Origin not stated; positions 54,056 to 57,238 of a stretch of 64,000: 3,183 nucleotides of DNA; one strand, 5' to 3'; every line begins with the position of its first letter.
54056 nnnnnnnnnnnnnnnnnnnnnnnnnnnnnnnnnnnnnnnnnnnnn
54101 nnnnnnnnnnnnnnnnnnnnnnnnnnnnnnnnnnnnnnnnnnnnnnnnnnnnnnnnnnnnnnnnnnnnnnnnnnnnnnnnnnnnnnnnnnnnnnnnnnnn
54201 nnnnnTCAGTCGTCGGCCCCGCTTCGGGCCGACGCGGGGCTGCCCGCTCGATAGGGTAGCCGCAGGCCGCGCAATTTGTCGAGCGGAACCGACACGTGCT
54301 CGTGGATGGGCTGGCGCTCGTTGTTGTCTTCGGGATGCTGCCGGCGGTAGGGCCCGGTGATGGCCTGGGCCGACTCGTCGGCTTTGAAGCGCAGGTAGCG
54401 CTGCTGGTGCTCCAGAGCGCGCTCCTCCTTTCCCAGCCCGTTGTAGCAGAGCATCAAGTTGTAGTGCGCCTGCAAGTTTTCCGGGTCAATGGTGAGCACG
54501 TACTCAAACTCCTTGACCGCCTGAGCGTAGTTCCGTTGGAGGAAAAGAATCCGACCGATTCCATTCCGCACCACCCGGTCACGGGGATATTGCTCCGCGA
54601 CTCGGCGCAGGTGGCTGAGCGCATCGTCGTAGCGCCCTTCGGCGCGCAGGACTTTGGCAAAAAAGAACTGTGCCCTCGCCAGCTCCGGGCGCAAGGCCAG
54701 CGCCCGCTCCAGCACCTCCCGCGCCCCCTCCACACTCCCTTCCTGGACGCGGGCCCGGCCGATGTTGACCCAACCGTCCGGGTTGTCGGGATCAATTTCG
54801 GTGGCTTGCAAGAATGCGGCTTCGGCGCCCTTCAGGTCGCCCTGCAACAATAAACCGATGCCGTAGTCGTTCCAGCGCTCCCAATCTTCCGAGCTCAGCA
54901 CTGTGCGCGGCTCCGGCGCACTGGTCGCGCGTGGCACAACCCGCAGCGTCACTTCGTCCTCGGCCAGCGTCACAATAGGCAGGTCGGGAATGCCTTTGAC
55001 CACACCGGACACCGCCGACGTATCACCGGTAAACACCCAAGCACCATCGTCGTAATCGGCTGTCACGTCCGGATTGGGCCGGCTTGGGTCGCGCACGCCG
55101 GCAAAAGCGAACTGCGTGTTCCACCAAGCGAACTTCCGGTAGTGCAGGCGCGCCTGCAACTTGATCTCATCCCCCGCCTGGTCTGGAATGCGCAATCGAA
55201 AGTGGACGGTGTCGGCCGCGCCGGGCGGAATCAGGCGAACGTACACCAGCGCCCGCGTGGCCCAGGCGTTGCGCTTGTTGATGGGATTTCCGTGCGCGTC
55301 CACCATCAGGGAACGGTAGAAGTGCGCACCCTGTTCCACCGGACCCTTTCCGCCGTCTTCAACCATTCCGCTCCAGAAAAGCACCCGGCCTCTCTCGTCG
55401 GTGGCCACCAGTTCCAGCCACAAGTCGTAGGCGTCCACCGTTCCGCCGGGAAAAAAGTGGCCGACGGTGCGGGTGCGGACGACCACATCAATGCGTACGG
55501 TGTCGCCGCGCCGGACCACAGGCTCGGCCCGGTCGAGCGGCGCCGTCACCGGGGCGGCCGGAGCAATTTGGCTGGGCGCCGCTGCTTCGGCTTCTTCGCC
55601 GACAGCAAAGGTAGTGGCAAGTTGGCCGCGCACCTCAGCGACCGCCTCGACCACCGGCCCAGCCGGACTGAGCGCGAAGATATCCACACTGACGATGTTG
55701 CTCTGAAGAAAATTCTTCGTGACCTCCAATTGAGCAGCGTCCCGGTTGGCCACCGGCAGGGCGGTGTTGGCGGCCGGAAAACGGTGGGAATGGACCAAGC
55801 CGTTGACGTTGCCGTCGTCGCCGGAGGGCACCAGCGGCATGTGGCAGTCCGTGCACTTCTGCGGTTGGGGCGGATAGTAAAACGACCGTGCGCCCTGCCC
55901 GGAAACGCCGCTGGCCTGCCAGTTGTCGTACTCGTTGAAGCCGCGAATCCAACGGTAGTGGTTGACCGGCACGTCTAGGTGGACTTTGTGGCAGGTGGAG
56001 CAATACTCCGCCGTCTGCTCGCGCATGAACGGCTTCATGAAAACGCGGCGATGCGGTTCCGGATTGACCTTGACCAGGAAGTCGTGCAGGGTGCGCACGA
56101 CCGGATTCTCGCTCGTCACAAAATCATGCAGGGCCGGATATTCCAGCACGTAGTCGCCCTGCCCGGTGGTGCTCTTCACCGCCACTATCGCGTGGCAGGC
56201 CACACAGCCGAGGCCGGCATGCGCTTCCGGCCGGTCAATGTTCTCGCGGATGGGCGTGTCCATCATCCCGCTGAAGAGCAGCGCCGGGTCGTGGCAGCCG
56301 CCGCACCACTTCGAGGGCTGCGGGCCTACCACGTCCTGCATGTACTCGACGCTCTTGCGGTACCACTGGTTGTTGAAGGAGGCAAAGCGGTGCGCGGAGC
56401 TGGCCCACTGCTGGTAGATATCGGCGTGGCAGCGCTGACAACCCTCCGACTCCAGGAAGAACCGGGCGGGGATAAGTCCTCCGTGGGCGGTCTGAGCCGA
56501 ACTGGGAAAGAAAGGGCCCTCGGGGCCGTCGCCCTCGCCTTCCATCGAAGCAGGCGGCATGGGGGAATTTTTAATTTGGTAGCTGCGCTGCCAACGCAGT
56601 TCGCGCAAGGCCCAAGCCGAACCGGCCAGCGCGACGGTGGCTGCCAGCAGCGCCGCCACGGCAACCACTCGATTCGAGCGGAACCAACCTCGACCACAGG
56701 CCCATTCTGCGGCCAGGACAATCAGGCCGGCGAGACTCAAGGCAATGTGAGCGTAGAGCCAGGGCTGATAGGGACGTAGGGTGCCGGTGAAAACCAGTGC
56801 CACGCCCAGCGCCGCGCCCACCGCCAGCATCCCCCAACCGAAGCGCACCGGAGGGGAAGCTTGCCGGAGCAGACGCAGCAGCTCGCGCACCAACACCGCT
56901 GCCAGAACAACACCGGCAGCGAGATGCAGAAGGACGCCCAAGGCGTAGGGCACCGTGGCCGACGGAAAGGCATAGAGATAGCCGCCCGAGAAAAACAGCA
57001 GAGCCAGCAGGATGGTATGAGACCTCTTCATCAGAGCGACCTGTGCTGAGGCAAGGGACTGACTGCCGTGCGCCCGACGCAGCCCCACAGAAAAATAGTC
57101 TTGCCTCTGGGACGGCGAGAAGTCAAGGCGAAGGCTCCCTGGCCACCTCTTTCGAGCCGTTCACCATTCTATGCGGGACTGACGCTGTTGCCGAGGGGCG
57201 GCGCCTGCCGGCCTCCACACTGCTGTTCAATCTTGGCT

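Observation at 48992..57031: Membrane-anchored pentaheme cytochrome c-TPR fusion translationally coupled to two FG-GAP/ASPIC (CRTAC1-like) propeller proteins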

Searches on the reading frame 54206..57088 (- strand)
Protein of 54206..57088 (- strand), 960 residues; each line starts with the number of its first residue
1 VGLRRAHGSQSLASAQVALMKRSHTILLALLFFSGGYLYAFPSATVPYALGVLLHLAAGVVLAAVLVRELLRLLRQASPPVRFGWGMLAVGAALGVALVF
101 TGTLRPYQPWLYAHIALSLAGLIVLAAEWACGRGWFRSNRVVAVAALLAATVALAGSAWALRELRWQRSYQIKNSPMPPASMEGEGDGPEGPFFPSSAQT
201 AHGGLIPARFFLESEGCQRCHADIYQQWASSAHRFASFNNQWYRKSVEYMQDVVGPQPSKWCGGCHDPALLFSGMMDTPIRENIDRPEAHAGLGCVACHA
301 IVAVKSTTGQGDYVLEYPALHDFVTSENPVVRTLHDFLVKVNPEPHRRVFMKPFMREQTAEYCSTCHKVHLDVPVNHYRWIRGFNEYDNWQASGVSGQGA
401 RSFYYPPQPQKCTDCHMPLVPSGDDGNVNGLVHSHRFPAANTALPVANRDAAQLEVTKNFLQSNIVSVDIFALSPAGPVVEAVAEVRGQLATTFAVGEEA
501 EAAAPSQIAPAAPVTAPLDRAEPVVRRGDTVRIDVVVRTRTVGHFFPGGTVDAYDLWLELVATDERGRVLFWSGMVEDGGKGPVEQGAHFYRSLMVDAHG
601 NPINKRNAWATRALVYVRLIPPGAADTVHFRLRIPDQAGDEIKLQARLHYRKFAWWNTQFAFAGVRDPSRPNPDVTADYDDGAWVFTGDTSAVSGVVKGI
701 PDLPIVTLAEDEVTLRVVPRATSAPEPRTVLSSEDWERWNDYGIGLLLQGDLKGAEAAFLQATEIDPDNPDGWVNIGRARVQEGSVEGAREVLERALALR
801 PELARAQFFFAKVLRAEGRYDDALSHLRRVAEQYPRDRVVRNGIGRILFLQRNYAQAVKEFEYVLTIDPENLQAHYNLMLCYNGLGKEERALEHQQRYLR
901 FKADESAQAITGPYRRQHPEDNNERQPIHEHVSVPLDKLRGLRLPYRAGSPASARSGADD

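Call 3: search_protein_families(library=pfam, proteins=[window:54206-57088:-], max_evalue=0.01)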
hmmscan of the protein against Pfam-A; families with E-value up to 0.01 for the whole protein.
window:54206-57088:- (960 aa): 22 families
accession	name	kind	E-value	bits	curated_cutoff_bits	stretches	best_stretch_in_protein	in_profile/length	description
PF14559.12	TPR_19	-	8.2e-24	84.2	25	4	781-841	2-62/68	Tetratricopeptide repeat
PF07719.23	TPR_2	-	1.6e-19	68.7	27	2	737-769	2-34/34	Tetratricopeptide repeat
PF13414.12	TPR_11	-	3.1e-18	65.6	26.8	3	749-779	7-37/42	TPR repeat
PF13432.12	TPR_16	-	6.2e-16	59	32.7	3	811-870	4-63/65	Tetratricopeptide repeat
PF00515.34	TPR_1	-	2e-14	53.2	27.8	0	842-871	5-34/34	Tetratricopeptide repeat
PF13428.12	TPR_14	-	4.7e-14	51.9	23.5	3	806-843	3-40/44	Tetratricopeptide repeat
PF13181.12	TPR_8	-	2.5e-13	49.4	25.7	0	772-802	3-33/34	Tetratricopeptide repeat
PF23914.1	TPR_CcmH_CycH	-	1.8e-10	41.3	42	1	766-871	46-154/158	Cytochrome c-type biogenesis protein H TPR domain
PF13424.12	TPR_12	-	2.2e-10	41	30.1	1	773-834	6-75/77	Tetratricopeptide repeat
PF13431.12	TPR_17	-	1.2e-08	35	24.4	0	758-790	1-33/34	Tetratricopeptide repeat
PF13371.12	TPR_9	-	1.8e-07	31.5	35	1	765-806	24-65/73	Tetratricopeptide repeat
PF13174.12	TPR_6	-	4.2e-07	30.6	26.3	0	811-835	7-31/33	Tetratricopeptide repeat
PF13435.11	Cytochrome_C554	-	4.6e-07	31.1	20.8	1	217-299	2-83/84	Cytochrome c554 and c-prime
PF22113.1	Mtrc-MtrF_II-IV_dom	-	7.8e-07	29.2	30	1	210-302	77-166/176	Outer membrane cytochrome MtrC/MtrF-like, domains II/IV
PF14522.11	Cytochrome_C7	-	3.8e-05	23.8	24.8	1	215-299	14-66/67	Cytochrome c7 and related cytochrome c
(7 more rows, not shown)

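Call 4: search_protein_families(library=ncbifam, proteins=[window:54206-57088:-], max_evalue=0.01)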
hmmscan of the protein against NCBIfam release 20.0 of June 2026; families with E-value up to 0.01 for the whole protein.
window:54206-57088:- (960 aa): 22 families
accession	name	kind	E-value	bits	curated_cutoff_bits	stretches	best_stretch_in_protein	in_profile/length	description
TIGR02917.1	PEP_TPR_lipo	equivalog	2.3e-17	62.2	312.2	1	743-899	370-763/899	XrtA/PEP-CTERM system TPR-repeat protein PrsT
NF040959.1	MamA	equivalog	8.3e-16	58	200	1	744-897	45-198/204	magnetosome protein MamA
TIGR02521.1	type_IV_pilW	equivalog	3.1e-12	46.6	154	1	733-836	96-201/234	type IV pilus biogenesis/stability protein PilW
NF033762.1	social_mot_Tgl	equivalog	2.8e-11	43.2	225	1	742-909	37-206/252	social motility TPR repeat lipoprotein Tgl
NF033920.0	C39_PA2778_fam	equivalog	3.7e-11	42.9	150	2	814-899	166-251/255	PA2778 family cysteine peptidase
TIGR02552.1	LcrH_SycD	equivalog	8.9e-11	41.7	104.8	2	732-833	14-115/136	SycD/LcrH family type III secretion system chaperone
NF033758.1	gliding_GltE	equivalog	6.1e-08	32.1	225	1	759-909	211-362/411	adventurous gliding motility TPR repeat lipoprotein GltE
TIGR04510.1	mod_pep_cyc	subfamily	5.9e-07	28.4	400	1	743-863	405-526/814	putative peptide modification system cyclase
TIGR02795.1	tol_pal_ybgF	equivalog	2.3e-06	28.2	90.1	1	811-877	9-78/119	tol-pal system protein YbgF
NF008757.0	PRK11788.1-5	equivalog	5.6e-06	25.8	363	1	775-835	185-245/388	lipopolysaccharide assembly protein LapB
TIGR03939.1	PGA_TPR_OMP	equivalog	8.3e-06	24.3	366.65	1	810-907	92-189/800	poly-beta-1,6 N-acetyl-D-glucosamine export porin PgaA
NF008755.0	PRK11788.1-3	equivalog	1.1e-05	25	430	1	778-835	188-245/388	lipopolysaccharide assembly protein LapB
TIGR00540.1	TPR_hemY_coli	hypoth_equivalog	1.6e-05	23.8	142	0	765-828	321-383/385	heme biosynthesis-associated TPR protein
NF008756.0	PRK11788.1-4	equivalog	2.1e-05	23.8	474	0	778-833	188-243/389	lipopolysaccharide assembly protein LapB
NF040886.1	cyt_C_like_Sec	equivalog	7.1e-05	21.6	250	1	213-234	44-65/423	multiheme c-type cytochrome (seleno)protein ExtKL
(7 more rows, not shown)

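Call 58: predict_structure(alignment_id=A5)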
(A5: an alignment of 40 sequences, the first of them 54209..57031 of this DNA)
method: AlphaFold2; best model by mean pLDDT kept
length: 941 residues; sequences in the alignment: 40
mean_pLDDT: 90.1   pTM: 0.88
mean pLDDT of the five models: 90.1, 90.1, 88.8, 87.9, 87.6
residues with pLDDT >= 90: 710; 70-90: 178; 50-70: 22; < 50: 31
segments of 3 or more residues with pLDDT < 50: 468-474, 477-480, 926-941
pLDDT, mean of each block of 10 residues (from residue 1): 81 93 92 96 92 87 93 95 89 95 93 85 91 92 90 94 92 94 93 87 91 90 93 92 93 93 89 91 95 93 86 92 91 93 94 90 90 94 93 90 83 90 89 94 95 88 52 47 58 93 94 97 91 92 96 94 94 94 91 91 95 96 98 94 91 85 90 87 95 97 92 96 95 94 97 97 94 98 97 97 98 96 97 98 97 95 98 96 80 91 89 90 51 33 27
secondary structure, 60 per line:
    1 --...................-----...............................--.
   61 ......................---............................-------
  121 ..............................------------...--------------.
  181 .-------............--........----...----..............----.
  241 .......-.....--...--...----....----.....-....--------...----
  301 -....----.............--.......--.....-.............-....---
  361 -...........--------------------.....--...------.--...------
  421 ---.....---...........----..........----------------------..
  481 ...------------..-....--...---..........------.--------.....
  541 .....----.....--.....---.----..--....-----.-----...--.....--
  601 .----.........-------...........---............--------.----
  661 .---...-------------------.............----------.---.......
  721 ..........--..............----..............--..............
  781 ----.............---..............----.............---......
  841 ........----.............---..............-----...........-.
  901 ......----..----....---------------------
elements in order (helices of 4 or more, strands of 3 or more residues): H3-21 H27-57 H60-82 H86-113 H121-150 H189-200 H203-210 H222-235 H240-247 H249-253 H268-271 H276-280 E282-285 E294-296 H302-305 H310-322 H325-331 H334-338 H340-348 E349-352 H354-357 E362-366 H367-372 H393-397 E400-402 E412-414 H424-428 H432-442 E447-456 H479-483 H499-502 E505-507 E511-520 E536-545 E550-554 H558-561 E574-577 E594-598 E606-614 E622-632 H636-644 E645-647 E665-667 E687-699 H714-730 H733-746 H751-764 H767-780 H785-797 H801-814 H819-831 H835-848 H853-865 H869-882 H888-898 H900-906 H917-920

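Call 61: fold_search(model_id=the predicted structure, library=pdb)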
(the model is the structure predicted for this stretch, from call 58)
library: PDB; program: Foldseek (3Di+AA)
matches with E <= 10: 1359; with E <= 0.001: 283
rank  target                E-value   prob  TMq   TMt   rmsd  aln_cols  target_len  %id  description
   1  5ze8                  1.2e-08  1.00  0.28  0.62   8.2       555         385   16  Crystal structure of a penta-heme cytochrome c552 from Thermochromatium tepidum (released 2018-04-25)
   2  9qhc_B                1.3e-08  1.00  0.18  0.58   9.4       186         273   27  Crystal structure of 8-repeat CTPR protein with eliminated coordination sites (released 2025-10-22)
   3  8chy                  2.2e-08  1.00  0.17  0.56  10.1       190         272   27  Crystal structure of an 8-repeat consensus TPR superhelix with Zinc. (released 2024-02-21)
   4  9qhb                  8.0e-08  1.00  0.17  0.57   2.1       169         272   28  Crystal structure of 16-repeat CTPR protein with eliminated coordination sites (released 2025-10-22)
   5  6eou                  1.5e-07  1.00  0.17  0.44   9.0       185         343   25  O-GlcNAc transferase TPR domain with the intellectual disability associated mutation L254F (released 2018-05-09)
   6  9qhc_A                3.1e-07  1.00  0.18  0.57   9.3       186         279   26  Crystal structure of 8-repeat CTPR protein with eliminated coordination sites (released 2025-10-22)
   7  1w3b_B                3.4e-07  1.00  0.17  0.41   8.0       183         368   24  The superhelical TPR domain of O-linked GlcNAc transferase reveals structural similarities to importin alpha. (released 2004-09-09)
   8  3ash_A                3.7e-07  1.00  0.17  0.79   3.3       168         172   26  MamA D159K mutant 1 (released 2011-07-20)
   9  3vty_A                4.4e-07  1.00  0.17  0.84   2.0       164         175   20  Crystal structure of MamA (released 2012-10-31)
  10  3vtx_A                7.0e-07  1.00  0.16  0.77   2.8       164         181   20  Crystal structure of MamA protein (released 2012-10-31)
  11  3vtx_B                7.0e-07  1.00  0.17  0.77   5.4       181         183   19  Crystal structure of MamA protein (released 2012-10-31)
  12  3vty_C                9.1e-07  1.00  0.17  0.80   2.5       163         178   20  Crystal structure of MamA (released 2012-10-31)
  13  3vty_D                1.1e-06  1.00  0.16  0.82   2.4       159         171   21  Crystal structure of MamA (released 2012-10-31)
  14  3as5_B                1.2e-06  1.00  0.17  0.84   2.6       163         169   26  MamA AMB-1 P212121 (released 2011-07-20)
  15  3asf_A                1.5e-06  1.00  0.16  0.79   3.2       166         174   25  MamA MSR-1 C2 (released 2011-07-20)
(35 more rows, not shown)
